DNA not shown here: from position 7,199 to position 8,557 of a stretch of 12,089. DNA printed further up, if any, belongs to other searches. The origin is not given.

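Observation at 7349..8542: Plant/COMT-type O-methyltransferase with a Lys/Thr-rich N-terminal tail, divergent from a secreted peptidase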

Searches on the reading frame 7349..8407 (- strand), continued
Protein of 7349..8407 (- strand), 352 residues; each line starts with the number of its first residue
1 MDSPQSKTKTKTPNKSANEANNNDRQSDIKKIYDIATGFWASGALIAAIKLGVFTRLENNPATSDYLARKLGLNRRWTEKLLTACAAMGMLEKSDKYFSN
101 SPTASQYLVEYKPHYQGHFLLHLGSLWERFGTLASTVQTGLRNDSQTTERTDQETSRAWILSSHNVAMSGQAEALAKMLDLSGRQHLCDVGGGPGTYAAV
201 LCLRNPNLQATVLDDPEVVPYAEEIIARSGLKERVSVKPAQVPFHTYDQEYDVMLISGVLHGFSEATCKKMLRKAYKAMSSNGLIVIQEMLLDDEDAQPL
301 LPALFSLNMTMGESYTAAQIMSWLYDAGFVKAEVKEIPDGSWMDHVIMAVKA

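Call 28: find_encoding_contigs(protein=P0019, flank=6000, max_places=2)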
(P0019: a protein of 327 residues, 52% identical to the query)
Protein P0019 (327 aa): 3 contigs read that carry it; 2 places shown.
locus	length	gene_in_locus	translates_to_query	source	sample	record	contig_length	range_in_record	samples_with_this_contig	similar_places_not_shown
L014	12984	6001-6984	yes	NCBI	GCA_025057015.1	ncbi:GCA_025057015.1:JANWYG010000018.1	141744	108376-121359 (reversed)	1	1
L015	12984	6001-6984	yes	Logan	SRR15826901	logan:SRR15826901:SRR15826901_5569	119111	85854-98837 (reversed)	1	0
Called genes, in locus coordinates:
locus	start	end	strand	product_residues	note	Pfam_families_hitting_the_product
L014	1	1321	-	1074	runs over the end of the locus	PF00082:Peptidase_S8, PF19190:BACON_2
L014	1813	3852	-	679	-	PF23545:Zn_ribbon_HMPTM, PF04055:Radical_SAM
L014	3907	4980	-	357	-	PF13353:Fer4_12 (weak), PF04055:Radical_SAM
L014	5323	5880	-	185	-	PF08712:Nfu_N, PF01106:NifU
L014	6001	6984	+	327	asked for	PF08100:Dimerisation, PF00891:Methyltransf_2, PF13489:Methyltransf_23 (weak), PF08242:Methyltransf_12 (weak), PF13649:Methyltransf_25 (weak)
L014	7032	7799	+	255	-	PF03372:Exo_endo_phos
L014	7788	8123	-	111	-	PF11604:CusF_Ec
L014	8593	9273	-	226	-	PF01048:PNP_UDP_1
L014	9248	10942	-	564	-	PF00512:HisKA, PF02518:HATPase_c, PF00072:Response_reg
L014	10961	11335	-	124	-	PF09345:SiaC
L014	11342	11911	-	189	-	PF19788:DUF6272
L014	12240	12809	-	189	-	-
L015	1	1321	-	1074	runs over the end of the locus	PF00082:Peptidase_S8, PF19190:BACON_2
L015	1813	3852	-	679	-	PF23545:Zn_ribbon_HMPTM, PF04055:Radical_SAM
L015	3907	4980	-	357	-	PF13353:Fer4_12 (weak), PF04055:Radical_SAM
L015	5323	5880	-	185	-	PF08712:Nfu_N, PF01106:NifU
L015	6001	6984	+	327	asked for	PF08100:Dimerisation, PF00891:Methyltransf_2, PF13489:Methyltransf_23 (weak), PF08242:Methyltransf_12 (weak), PF13649:Methyltransf_25 (weak)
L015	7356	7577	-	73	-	-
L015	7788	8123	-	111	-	PF11604:CusF_Ec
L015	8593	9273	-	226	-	PF01048:PNP_UDP_1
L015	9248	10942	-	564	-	PF00512:HisKA, PF02518:HATPase_c, PF00072:Response_reg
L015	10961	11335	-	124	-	PF09345:SiaC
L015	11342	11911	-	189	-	PF19788:DUF6272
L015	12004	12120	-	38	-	-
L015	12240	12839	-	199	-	-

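Call 29: predict_structure(alignment_id=A1)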
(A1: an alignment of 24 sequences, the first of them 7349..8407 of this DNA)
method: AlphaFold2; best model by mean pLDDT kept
length: 352 residues; sequences in the alignment: 24
mean_pLDDT: 85.3   pTM: 0.81
mean pLDDT of the five models: 85.3, 84.2, 83.2, 81.0, 79.1
residues with pLDDT >= 90: 205; 70-90: 98; 50-70: 21; < 50: 28
segments of 3 or more residues with pLDDT < 50: 1-21, 145-151
pLDDT, mean of each block of 10 residues (from residue 1): 36 37 65 84 94 95 96 94 96 94 97 95 77 87 56 69 86 92 94 87 95 91 94 94 80 93 89 94 94 84 85 82 97 90 90 93
secondary structure, 60 per line:
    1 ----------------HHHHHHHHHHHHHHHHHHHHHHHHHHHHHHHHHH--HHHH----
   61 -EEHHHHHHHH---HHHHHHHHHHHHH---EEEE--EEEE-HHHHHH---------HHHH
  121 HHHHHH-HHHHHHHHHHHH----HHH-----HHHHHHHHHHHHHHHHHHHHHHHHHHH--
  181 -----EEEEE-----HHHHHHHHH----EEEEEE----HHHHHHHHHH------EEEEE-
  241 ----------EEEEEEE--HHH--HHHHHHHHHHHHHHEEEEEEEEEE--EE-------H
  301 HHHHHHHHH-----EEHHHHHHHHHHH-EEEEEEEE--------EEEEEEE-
elements in order: H17-50 H53-56 H64-71 H75-87 E91-94 E97-100 H102-107 H117-126 H128-139 H152-178 E186-190 H196-204 E209-214 H219-228 E235-239 E251-257 H265-278 E279-288 H300-309 H317-327 E329-336 E345-351
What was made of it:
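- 8327..8407 (-): Codons 1-27: disordered Lys/Thr/Asn-rich N-terminal tail. pLDDT <50 for residues 1-21 (call 29).
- On COMT-type / family-2 SAM-dependent methyltransferases (Pfam PF00891 + PF08100): AF2 pLDDT 85.3 (call 29).
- Checked: The AlphaFold2 model has pLDDT <50 for residues 1-21 (call 29).
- The AF2 model has pLDDT 85.3 (call 29).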

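Call 30: search_protein_representatives(protein=window:7349-8407:-)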
Query: 352 residues. Proteins with E-value up to 0.001 (for the whole library): 12497; up to 1e-10: 5077; up to 1e-30: 561. The best 150 are listed.
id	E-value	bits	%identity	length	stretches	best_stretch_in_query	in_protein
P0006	2.2e-151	520.1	68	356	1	25-351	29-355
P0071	1.8e-74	267.3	42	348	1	35-348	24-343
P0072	2.3e-72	260.4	42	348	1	30-349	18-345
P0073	2.0e-66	240.9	40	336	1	23-339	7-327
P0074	2.9e-57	210.7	38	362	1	37-339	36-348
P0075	1.2e-56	208.7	38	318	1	29-333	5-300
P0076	5.5e-55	203.3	38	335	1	28-335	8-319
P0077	5.6e-55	203.2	39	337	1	34-344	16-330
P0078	6.3e-55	203.1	36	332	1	28-333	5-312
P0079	1.3e-54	202.0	40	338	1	26-337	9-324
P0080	1.1e-53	199.0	39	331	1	27-339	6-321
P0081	3.4e-53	197.4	38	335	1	32-338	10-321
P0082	1.2e-52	195.6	37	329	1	33-334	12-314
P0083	7.0e-52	193.0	36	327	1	30-331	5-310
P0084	8.2e-52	192.8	34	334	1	27-335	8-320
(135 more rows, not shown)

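Call 31: search_protein_families(library=ncbifam, proteins=[L014:7032-7799:+, L012:7553-8323:+, L004:3298-4164:+, L006:4586-5452:+, L007:7312-8190:+, L009:7157-8026:+, L011:1324-2022:+], max_evalue=0.001)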
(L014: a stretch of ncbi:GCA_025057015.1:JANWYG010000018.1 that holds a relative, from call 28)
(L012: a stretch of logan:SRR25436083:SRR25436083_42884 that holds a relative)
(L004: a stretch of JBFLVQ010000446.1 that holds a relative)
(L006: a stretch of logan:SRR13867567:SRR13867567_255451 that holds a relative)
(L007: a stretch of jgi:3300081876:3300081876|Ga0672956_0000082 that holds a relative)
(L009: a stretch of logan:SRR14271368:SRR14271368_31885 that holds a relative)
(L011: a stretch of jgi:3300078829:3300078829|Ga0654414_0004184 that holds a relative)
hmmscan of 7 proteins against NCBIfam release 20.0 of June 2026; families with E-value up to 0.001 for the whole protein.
L014:7032-7799:+ (255 aa): 5 families
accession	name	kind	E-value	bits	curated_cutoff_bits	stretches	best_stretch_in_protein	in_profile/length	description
TIGR00195.1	exoDNase_III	equivalog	1.3e-79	267.4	182.55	1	1-251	1-254/254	exodeoxyribonuclease III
TIGR00633.1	xth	equivalog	2.1e-76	256.8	99.05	1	1-252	1-255/255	exodeoxyribonuclease III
NF008733.0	PRK11756.1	equivalog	6.1e-64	215.8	280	1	1-252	1-268/269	exodeoxyribonuclease III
NF010489.0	PRK13911.1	equivalog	1.8e-26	93.4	503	1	1-247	1-245/250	exodeoxyribonuclease III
NF003842.0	PRK05421.1-4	equivalog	2.4e-05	23.9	144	0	1-95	32-132/259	endonuclease/exonuclease/phosphatase family protein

L012:7553-8323:+ (256 aa): 4 families
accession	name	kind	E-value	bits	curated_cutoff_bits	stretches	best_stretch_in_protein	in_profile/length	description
TIGR00195.1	exoDNase_III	equivalog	4e-89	298.6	182.55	1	1-254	1-254/254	exodeoxyribonuclease III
TIGR00633.1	xth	equivalog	3.7e-82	275.7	99.05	1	1-254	1-254/255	exodeoxyribonuclease III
NF008733.0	PRK11756.1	equivalog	4.2e-65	219.6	280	1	1-255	1-268/269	exodeoxyribonuclease III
NF010489.0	PRK13911.1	equivalog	5.4e-32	111.5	503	1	1-250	1-245/250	exodeoxyribonuclease III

L004:3298-4164:+ (288 aa): 7 families
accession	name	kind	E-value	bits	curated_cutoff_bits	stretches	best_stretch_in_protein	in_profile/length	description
TIGR00577.1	fpg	equivalog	2.1e-30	106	203.3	1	1-253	1-225/276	DNA-formamidopyrimidine glycosylase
NF002211.1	PRK01103.1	equivalog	1.3e-29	103.7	212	1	1-247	1-216/274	bifunctional DNA-formamidopyrimidine glycosylase/DNA-(apurinic or apyrimidinic site) lyase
NF010551.0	PRK13945.1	equivalog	4.3e-20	72.3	348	1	1-288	1-282/282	DNA-formamidopyrimidine glycosylase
NF011385.0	PRK14810.1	equivalog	6.9e-19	68.4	423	1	1-288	1-272/272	DNA-formamidopyrimidine glycosylase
NF011386.0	PRK14811.1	equivalog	2.8e-16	59.5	414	1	1-286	1-241/269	DNA-formamidopyrimidine glycosylase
NF007763.0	PRK10445.1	equivalog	3.4e-12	46.3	252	1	175-288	142-263/263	endonuclease VIII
NF040775.1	endonuc_Nei2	equivalog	5e-07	29.4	400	1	180-288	139-252/252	endonuclease VIII Nei2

L006:4586-5452:+ (288 aa): 7 families
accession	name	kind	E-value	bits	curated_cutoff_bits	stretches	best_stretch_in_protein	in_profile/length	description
NF002211.1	PRK01103.1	equivalog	7.2e-29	101.2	212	1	1-288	1-274/274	bifunctional DNA-formamidopyrimidine glycosylase/DNA-(apurinic or apyrimidinic site) lyase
TIGR00577.1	fpg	equivalog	2e-28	99.5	203.3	1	1-287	1-276/276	DNA-formamidopyrimidine glycosylase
NF010551.0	PRK13945.1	equivalog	2e-19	70.1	348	1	1-288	1-282/282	DNA-formamidopyrimidine glycosylase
NF011386.0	PRK14811.1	equivalog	5.1e-18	65.3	414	1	1-287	1-242/269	DNA-formamidopyrimidine glycosylase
NF007763.0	PRK10445.1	equivalog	9.8e-16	57.9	252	1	45-288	37-263/263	endonuclease VIII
NF011385.0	PRK14810.1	equivalog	9.6e-13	48.2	423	1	1-136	1-125/272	DNA-formamidopyrimidine glycosylase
NF040775.1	endonuc_Nei2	equivalog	1.5e-10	41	400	1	180-288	139-252/252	endonuclease VIII Nei2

L007:7312-8190:+ (292 aa): 6 families
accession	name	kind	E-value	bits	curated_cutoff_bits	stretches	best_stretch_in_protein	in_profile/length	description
NF002211.1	PRK01103.1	equivalog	1.1e-26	94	212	1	1-286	1-273/274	bifunctional DNA-formamidopyrimidine glycosylase/DNA-(apurinic or apyrimidinic site) lyase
TIGR00577.1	fpg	equivalog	7.3e-25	87.8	203.3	1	1-250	1-223/276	DNA-formamidopyrimidine glycosylase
NF010551.0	PRK13945.1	equivalog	1.8e-18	67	348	1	1-245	1-223/282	DNA-formamidopyrimidine glycosylase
NF011386.0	PRK14811.1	equivalog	5.3e-18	65.2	414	1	1-285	1-241/269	DNA-formamidopyrimidine glycosylase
NF011385.0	PRK14810.1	equivalog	8.8e-15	54.9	423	1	1-286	1-271/272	DNA-formamidopyrimidine glycosylase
NF007763.0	PRK10445.1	equivalog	7.9e-11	41.9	252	1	42-286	34-262/263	endonuclease VIII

L009:7157-8026:+ (289 aa): 7 families
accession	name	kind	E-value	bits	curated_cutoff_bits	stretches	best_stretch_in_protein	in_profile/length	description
TIGR00577.1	fpg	equivalog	1.1e-30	106.9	203.3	1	1-252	1-224/276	DNA-formamidopyrimidine glycosylase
NF002211.1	PRK01103.1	equivalog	4e-29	102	212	1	1-287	1-273/274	bifunctional DNA-formamidopyrimidine glycosylase/DNA-(apurinic or apyrimidinic site) lyase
NF010551.0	PRK13945.1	equivalog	8.4e-22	77.9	348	1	1-287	1-281/282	DNA-formamidopyrimidine glycosylase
NF011385.0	PRK14810.1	equivalog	1.5e-14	54.1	423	1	1-287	1-271/272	DNA-formamidopyrimidine glycosylase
NF007763.0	PRK10445.1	equivalog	2.8e-13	49.9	252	1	185-287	152-262/263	endonuclease VIII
NF011386.0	PRK14811.1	equivalog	9.4e-13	48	414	1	1-251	1-207/269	DNA-formamidopyrimidine glycosylase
NF040775.1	endonuc_Nei2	equivalog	3.3e-05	23.5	400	1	182-287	141-251/252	endonuclease VIII Nei2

L011:1324-2022:+ (232 aa): 6 families
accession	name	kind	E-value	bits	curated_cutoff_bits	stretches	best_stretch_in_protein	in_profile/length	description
NF002211.1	PRK01103.1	equivalog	8.7e-21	74.7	212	1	1-216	1-186/274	bifunctional DNA-formamidopyrimidine glycosylase/DNA-(apurinic or apyrimidinic site) lyase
TIGR00577.1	fpg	equivalog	3.4e-20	72.5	203.3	1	1-216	1-189/276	DNA-formamidopyrimidine glycosylase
NF010551.0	PRK13945.1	equivalog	2.6e-15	56.5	348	1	1-217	1-195/282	DNA-formamidopyrimidine glycosylase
NF011386.0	PRK14811.1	equivalog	2.4e-12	46.7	414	1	1-216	1-173/269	DNA-formamidopyrimidine glycosylase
NF007763.0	PRK10445.1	equivalog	9.1e-08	31.8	252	1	38-216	30-181/263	endonuclease VIII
NF011385.0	PRK14810.1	equivalog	5.6e-07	29.3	423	1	1-133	1-123/272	DNA-formamidopyrimidine glycosylase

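Call 32: find_related_loci(query=A1, collection=metagenome_contigs, flank=6000)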
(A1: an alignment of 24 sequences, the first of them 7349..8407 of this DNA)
Query A1 (352 aa) in metagenome_contigs; peptide patterns used: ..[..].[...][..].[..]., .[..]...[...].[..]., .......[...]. (x = any residue, [..] = any of these).
600 stretches matched a pattern (row limit reached: there are more); 427 encode a relative of the query (tblastn E <= 1e-3); the best 80 are kept; 80 distinct loci.
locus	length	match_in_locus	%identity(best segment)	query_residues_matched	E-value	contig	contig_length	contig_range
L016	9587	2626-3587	42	39-351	5e-74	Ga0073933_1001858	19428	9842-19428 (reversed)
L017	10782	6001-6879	38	33-334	2e-62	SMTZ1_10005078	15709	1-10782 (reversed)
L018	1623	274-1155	38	32-334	1e-64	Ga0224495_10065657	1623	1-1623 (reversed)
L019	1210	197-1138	35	28-337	1e-65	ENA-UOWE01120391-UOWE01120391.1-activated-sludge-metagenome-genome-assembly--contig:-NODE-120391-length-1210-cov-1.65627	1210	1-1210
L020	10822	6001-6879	37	33-334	3e-61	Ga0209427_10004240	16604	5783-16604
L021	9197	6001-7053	35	4-352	2e-61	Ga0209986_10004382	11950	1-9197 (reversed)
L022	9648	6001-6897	39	38-343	2e-61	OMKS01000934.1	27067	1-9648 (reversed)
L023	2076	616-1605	38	18-338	8e-62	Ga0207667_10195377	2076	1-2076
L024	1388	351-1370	35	3-338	1e-63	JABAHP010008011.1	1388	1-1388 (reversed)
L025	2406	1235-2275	36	4-349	2e-60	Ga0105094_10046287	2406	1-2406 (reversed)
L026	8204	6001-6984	35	23-348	1e-58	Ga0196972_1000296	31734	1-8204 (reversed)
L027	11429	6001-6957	36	19-337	1e-58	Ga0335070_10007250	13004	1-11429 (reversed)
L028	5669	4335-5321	35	28-352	1e-58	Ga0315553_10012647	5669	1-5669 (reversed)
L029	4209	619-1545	37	28-331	3e-58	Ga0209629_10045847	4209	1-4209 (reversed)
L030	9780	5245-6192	33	27-338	3e-58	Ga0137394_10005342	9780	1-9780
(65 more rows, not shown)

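Call 35: fold_search(model_id=the predicted structure, library=pdb)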
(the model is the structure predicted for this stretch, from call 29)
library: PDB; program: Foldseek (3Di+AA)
matches with E <= 10: 1971; with E <= 0.001: 1333
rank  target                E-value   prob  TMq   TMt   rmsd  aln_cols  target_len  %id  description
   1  8tjj_B                4.7e-26  1.00  0.55  0.60  16.0       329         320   31  SAM-dependent methyltransferase RedM bound to SAM (released 2023-12-13)
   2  7wdq_A                6.9e-26  1.00  0.57  0.59  14.9       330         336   28  DsyB in complex with SAM (released 2022-06-01)
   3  7wdq_C                1.2e-25  1.00  0.57  0.60  14.9       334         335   28  DsyB in complex with SAM (released 2022-06-01)
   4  8tji_B                2.2e-25  1.00  0.55  0.59  15.8       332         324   31  SAM-dependent methyltransferase RedM, apo (released 2023-12-13)
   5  8tjj_D                2.7e-25  1.00  0.56  0.60  15.4       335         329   30  SAM-dependent methyltransferase RedM bound to SAM (released 2023-12-13)
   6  8tjk_A                3.2e-25  1.00  0.54  0.59  15.8       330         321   31  SAM-dependent methyltransferase RedM bound to SAH (released 2023-12-13)
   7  5i2h_A                4.0e-25  1.00  0.79  0.83   3.0       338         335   25  Crystal structure of O-methyltransferase family 2 protein Plim_1147 from Planctomyces limnophilus DSM 3776 complex wit (released 2016-03-02)
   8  8tjj_C                5.3e-25  1.00  0.57  0.61  15.2       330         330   31  SAM-dependent methyltransferase RedM bound to SAM (released 2023-12-13)
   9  8tjj_A                6.3e-25  1.00  0.56  0.61  16.1       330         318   30  SAM-dependent methyltransferase RedM bound to SAM (released 2023-12-13)
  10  8tjk_B                1.2e-24  1.00  0.53  0.60  16.1       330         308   30  SAM-dependent methyltransferase RedM bound to SAH (released 2023-12-13)
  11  8tji_A                3.3e-24  1.00  0.52  0.60  16.0       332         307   29  SAM-dependent methyltransferase RedM, apo (released 2023-12-13)
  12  5i2h_B                9.6e-24  1.00  0.79  0.84   3.1       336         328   24  Crystal structure of O-methyltransferase family 2 protein Plim_1147 from Planctomyces limnophilus DSM 3776 complex wit (released 2016-03-02)
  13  7wdq_D                2.2e-23  1.00  0.51  0.57  15.9       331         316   27  DsyB in complex with SAM (released 2022-06-01)
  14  7clu_A                2.0e-22  1.00  0.54  0.56  15.4       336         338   21  PigF with SAH (released 2021-07-28)
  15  4a6d                  4.0e-22  1.00  0.53  0.54  16.4       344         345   26  Crystal structure of human N-acetylserotonin methyltransferase (ASMT) in complex with SAM (released 2012-11-07)
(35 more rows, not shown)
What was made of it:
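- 7349..8407 (-): CDS of a 352-aa COMT-type (family 2) SAM-dependent methyltransferase. AF2 model pLDDT 85.3, and fold match to 5i2h with TM 0.79-0.83 (calls 29, 35).
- On COMT-type / family-2 SAM-dependent methyltransferases (Pfam PF00891 + PF08100): Foldseek probability 1.00 to RedM, DsyB and 5i2h (call 35).
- Closest known: Plim_1147. Same: The closest overall predicted-fold superposition (TM 0.79-0.83, rmsd 3.0 A; call 35).
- Foldseek matches RedM, DsyB and the 5i2h family-2 OMT, the last with TM 0.79-0.83 (call 35).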

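Call 39: find_encoding_contigs(protein=P0020, flank=5000, max_places=1)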
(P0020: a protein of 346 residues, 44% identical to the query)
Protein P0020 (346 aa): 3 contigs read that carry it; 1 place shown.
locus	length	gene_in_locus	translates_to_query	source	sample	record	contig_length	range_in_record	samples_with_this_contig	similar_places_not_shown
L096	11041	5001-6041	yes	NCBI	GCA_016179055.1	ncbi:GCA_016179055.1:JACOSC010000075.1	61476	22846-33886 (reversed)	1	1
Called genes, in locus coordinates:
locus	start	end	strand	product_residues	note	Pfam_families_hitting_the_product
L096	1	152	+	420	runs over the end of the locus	PF02491:SHS2_FTSA, PF06723:MreB_Mbl, PF06277:EutA (weak), PF14450:FtsA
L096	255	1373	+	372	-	PF00091:Tubulin, PF12327:FtsZ_C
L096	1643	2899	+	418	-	-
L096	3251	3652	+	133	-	PF02310:B12-binding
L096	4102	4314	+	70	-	-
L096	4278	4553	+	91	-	-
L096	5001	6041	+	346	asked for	PF08100:Dimerisation, PF00891:Methyltransf_2, PF13489:Methyltransf_23 (weak), PF08242:Methyltransf_12 (weak), PF13649:Methyltransf_25 (faint)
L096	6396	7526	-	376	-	PF04055:Radical_SAM, PF06969:HemN_C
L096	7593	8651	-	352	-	PF00180:Iso_dh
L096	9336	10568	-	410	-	PF02985:HEAT (faint), PF13513:HEAT_EZ (faint), PF13646:HEAT_2, PF03130:HEAT_PBS (weak)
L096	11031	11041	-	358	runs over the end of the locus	PF02606:LpxK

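Call 40: find_encoding_contigs(protein=P0029, flank=5000, max_places=1)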
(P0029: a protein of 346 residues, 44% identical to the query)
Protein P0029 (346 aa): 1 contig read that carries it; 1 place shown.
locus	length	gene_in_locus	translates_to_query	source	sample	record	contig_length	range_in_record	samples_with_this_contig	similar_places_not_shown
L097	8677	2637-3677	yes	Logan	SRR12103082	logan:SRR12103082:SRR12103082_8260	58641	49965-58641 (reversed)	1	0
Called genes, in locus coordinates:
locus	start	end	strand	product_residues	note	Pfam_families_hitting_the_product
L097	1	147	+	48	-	?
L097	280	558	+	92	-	-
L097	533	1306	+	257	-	-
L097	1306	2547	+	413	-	PF07690:MFS_1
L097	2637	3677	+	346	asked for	PF08100:Dimerisation, PF00891:Methyltransf_2, PF13489:Methyltransf_23 (weak), PF08241:Methyltransf_11 (faint), PF08242:Methyltransf_12, PF13649:Methyltransf_25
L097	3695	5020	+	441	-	PF02447:GntP_permease, PF03600:CitMHS, PF06808:DctM (faint), PF03553:Na_H_antiporter (weak)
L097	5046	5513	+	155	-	PF10706:Aminoglyc_resit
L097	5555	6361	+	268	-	PF02517:Rce1-like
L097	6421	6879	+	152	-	PF10604:Polyketide_cyc2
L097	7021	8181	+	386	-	PF01306:LacY_symp (weak), PF07690:MFS_1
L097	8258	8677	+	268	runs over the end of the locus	PF01209:Ubie_methyltran (faint), PF08003:Methyltransf_9 (weak), PF13489:Methyltransf_23, PF13847:Methyltransf_31, PF08241:Methyltransf_11, PF08242:Methyltransf_12, PF13649:Methyltransf_25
